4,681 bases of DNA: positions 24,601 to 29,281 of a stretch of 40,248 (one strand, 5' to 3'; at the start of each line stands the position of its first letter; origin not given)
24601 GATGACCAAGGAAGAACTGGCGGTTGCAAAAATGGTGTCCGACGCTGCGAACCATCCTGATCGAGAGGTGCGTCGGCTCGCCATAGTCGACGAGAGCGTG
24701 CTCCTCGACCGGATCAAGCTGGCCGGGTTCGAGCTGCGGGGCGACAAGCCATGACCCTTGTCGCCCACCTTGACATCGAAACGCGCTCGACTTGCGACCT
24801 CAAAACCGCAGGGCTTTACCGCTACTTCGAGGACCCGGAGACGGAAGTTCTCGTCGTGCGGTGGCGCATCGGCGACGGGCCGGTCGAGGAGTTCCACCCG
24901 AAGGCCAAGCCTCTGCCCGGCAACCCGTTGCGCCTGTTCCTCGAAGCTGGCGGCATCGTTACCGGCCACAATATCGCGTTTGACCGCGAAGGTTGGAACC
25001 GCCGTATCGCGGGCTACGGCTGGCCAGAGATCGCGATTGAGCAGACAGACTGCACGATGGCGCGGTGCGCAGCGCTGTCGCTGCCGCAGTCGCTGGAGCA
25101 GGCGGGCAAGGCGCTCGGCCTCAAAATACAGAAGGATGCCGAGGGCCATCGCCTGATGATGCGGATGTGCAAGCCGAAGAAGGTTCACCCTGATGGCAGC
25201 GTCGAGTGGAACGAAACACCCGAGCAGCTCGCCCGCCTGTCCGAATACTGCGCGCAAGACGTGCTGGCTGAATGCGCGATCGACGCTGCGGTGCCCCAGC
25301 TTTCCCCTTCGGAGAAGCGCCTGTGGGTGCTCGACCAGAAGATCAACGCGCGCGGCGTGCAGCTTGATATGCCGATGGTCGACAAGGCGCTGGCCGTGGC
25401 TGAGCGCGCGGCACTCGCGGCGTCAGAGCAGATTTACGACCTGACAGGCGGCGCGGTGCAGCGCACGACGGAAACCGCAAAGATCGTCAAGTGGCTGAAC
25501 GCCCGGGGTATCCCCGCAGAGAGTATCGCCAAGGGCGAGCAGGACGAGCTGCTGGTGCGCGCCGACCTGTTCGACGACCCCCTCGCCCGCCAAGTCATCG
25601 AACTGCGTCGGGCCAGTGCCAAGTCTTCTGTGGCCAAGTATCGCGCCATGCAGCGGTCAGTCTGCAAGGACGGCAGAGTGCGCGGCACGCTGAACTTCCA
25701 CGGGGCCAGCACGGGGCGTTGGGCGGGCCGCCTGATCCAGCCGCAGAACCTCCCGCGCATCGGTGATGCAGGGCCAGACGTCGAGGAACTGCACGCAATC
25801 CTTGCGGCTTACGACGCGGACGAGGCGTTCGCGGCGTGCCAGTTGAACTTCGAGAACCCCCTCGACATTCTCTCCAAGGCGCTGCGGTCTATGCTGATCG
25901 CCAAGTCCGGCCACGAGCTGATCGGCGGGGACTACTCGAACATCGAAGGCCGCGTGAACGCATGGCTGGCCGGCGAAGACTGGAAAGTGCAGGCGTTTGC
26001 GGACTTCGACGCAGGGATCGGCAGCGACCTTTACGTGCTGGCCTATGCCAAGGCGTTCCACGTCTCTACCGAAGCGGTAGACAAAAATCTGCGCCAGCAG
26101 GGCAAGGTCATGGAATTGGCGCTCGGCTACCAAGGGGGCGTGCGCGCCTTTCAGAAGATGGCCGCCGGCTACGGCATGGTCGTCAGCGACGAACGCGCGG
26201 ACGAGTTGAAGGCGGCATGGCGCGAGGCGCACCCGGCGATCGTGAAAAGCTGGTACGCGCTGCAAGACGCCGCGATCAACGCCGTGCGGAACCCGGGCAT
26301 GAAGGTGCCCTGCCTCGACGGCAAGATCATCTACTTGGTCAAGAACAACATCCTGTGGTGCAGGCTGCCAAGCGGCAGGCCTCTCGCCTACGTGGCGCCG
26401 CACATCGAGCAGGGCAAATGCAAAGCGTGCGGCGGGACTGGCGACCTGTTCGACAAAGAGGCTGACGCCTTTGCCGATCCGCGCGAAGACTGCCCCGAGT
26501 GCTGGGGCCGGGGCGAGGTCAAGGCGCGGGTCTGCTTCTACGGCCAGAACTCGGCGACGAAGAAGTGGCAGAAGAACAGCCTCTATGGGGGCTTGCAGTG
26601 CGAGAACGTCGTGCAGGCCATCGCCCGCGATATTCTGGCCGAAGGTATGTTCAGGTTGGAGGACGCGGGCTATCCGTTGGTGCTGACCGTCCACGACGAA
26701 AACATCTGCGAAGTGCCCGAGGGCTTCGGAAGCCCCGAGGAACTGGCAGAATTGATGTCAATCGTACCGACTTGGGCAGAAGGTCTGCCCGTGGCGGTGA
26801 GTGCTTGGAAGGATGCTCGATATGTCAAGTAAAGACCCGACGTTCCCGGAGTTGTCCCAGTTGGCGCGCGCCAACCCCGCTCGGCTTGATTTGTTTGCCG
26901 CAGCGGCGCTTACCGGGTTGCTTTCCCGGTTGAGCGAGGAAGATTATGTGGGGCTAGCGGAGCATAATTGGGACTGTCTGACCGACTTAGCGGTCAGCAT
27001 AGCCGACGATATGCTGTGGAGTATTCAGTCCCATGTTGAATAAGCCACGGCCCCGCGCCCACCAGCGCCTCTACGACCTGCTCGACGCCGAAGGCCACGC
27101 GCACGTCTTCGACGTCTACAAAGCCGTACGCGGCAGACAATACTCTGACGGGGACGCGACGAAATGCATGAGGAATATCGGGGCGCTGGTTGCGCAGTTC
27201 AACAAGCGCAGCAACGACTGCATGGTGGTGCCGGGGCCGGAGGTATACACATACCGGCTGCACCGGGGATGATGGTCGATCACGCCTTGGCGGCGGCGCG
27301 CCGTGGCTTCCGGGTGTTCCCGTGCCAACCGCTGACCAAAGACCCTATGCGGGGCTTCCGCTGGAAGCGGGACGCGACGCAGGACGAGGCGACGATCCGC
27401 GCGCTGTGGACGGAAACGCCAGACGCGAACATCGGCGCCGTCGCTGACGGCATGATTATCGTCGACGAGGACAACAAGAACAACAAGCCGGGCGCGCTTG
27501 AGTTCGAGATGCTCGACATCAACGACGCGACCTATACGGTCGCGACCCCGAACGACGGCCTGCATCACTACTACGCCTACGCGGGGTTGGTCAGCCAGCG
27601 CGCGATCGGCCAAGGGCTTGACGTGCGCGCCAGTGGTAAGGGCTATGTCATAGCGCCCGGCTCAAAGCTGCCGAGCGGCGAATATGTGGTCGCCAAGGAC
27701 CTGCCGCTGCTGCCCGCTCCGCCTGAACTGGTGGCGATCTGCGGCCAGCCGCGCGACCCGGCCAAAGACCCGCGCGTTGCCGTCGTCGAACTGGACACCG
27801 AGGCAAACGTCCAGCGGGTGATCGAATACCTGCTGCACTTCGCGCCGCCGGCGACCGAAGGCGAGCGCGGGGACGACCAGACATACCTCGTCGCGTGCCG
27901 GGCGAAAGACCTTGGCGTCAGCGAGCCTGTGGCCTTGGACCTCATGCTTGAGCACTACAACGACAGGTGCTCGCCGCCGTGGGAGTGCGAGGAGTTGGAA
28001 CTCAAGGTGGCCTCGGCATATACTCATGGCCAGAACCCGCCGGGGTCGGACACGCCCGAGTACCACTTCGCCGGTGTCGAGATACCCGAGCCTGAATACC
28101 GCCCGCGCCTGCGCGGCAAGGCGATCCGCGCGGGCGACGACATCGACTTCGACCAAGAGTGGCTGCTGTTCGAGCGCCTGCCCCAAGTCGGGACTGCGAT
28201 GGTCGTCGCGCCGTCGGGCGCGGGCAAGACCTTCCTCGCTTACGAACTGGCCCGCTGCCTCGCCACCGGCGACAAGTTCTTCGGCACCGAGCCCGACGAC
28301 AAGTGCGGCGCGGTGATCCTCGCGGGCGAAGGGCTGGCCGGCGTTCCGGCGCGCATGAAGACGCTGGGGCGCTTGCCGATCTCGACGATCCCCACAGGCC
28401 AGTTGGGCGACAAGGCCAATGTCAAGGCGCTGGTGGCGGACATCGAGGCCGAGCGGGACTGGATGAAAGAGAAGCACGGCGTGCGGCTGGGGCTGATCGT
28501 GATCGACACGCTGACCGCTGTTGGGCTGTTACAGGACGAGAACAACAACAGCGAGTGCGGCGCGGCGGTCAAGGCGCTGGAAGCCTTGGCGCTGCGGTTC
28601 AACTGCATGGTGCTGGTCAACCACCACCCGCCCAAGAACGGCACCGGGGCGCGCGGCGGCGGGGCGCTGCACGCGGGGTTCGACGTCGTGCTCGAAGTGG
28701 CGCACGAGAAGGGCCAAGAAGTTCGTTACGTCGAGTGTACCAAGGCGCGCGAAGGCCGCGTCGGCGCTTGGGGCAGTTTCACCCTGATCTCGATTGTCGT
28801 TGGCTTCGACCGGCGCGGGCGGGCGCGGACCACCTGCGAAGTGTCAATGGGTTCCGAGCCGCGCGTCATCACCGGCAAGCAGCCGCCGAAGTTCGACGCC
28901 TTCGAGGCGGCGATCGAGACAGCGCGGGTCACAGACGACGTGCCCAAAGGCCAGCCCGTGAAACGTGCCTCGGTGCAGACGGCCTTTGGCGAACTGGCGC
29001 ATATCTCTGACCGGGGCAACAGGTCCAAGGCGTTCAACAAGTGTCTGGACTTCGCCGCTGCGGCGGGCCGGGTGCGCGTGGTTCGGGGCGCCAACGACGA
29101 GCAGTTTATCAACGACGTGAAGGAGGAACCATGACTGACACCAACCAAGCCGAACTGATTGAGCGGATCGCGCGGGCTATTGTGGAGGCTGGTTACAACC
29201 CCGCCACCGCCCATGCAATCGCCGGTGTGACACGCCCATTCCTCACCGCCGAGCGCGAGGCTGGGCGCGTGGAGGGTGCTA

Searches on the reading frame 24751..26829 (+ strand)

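Call 78: search_protein_families(library=pfam, proteins=[window:24751-26829:+], max_evalue=0.001)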
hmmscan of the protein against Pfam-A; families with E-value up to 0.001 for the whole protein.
window:24751-26829:+ (693 aa): 2 families
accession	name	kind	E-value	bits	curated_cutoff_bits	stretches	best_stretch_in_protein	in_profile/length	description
PF00476.26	DNA_pol_A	-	1.8e-16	60.5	34.3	1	274-499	71-253/381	DNA polymerase family A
PF00684.25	DnaJ_CXXCXGXG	-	0.00046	20.8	32.7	0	554-595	15-58/65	DnaJ central domain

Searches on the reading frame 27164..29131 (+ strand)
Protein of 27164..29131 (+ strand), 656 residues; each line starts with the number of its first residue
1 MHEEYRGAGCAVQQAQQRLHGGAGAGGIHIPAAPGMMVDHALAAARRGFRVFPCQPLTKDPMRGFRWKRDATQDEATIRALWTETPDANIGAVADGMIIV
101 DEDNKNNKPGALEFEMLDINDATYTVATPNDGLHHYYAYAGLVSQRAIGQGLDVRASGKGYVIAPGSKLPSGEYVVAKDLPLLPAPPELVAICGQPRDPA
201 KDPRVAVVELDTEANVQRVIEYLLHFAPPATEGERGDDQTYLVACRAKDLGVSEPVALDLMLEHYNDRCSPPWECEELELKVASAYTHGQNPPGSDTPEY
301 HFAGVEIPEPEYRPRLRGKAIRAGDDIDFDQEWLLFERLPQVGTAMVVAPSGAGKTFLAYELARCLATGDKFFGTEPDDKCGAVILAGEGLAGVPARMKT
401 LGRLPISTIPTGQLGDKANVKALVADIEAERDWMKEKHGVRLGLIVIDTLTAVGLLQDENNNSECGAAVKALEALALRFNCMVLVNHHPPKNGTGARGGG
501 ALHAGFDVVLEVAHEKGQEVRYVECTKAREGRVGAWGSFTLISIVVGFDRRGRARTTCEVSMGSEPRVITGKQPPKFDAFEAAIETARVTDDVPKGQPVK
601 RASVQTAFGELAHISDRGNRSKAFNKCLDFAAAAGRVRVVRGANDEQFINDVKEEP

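Call 78: search_protein_families(library=pfam, proteins=[window:27164-29131:+], max_evalue=0.001)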
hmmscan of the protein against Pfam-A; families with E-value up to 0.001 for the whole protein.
window:27164-29131:+ (656 aa): 2 families
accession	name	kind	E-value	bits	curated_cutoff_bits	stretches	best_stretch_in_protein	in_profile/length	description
PF13481.12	AAA_25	-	1.3e-26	93.8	27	1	331-493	22-194/195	AAA domain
PF09250.16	Prim-Pol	-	2.8e-26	93.3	22.8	1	41-187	1-157/158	Bifunctional DNA primase/polymerase, N-terminal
